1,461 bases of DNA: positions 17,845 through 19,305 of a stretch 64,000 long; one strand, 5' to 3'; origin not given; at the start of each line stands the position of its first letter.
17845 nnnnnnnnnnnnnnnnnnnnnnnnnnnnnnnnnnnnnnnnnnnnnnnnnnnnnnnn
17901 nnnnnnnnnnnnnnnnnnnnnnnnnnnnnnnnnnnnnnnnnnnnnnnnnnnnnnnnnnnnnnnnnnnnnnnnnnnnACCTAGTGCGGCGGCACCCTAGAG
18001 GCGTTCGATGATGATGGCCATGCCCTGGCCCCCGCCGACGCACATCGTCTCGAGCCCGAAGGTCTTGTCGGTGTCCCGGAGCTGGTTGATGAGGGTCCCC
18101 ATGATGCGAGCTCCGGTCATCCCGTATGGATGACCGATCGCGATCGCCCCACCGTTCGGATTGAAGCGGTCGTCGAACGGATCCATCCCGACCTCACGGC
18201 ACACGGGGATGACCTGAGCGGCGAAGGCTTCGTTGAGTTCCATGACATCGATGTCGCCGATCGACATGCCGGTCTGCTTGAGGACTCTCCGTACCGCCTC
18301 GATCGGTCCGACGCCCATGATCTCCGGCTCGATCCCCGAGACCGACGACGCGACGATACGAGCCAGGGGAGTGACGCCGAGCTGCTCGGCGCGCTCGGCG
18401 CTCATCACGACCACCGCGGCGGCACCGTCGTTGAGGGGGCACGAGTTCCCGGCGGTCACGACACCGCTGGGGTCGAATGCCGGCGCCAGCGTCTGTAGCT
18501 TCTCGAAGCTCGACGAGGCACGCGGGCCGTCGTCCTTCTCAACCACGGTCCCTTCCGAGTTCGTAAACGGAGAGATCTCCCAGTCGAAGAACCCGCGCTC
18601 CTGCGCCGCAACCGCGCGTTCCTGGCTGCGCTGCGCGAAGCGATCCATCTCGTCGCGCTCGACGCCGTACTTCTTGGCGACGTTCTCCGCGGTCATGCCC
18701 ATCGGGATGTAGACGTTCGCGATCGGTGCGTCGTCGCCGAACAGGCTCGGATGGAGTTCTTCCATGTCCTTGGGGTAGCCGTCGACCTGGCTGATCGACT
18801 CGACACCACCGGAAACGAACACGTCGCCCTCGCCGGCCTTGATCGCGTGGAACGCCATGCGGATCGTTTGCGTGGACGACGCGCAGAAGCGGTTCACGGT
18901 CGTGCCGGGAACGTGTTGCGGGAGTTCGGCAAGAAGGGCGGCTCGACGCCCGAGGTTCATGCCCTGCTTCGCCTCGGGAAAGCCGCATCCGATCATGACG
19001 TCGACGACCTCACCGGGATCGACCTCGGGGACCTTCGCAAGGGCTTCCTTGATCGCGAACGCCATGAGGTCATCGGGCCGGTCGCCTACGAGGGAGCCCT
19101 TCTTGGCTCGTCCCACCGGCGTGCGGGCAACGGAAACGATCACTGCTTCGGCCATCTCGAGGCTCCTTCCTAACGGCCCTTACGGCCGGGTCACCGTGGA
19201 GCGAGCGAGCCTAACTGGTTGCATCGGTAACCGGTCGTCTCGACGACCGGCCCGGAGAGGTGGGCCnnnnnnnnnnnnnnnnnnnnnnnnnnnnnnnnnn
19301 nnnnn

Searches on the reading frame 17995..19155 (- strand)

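Call 14: search_protein_families(library=pfam, proteins=[window:17995-19155:-], max_evalue=0.001)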
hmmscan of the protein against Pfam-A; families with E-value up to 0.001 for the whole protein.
window:17995-19155:- (386 aa): 3 families
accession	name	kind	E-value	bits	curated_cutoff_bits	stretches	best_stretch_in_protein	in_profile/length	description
PF00108.29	Thiolase_N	-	1.6e-67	228.1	26.4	1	5-253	2-259/260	Thiolase, N-terminal domain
PF02803.24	Thiolase_C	-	7.1e-45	152.1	27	1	262-385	2-123/123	Thiolase, C-terminal domain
PF00109.32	ketoacyl-synt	-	0.0004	20.5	20.8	0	85-122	168-205/252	Beta-ketoacyl synthase, N-terminal domain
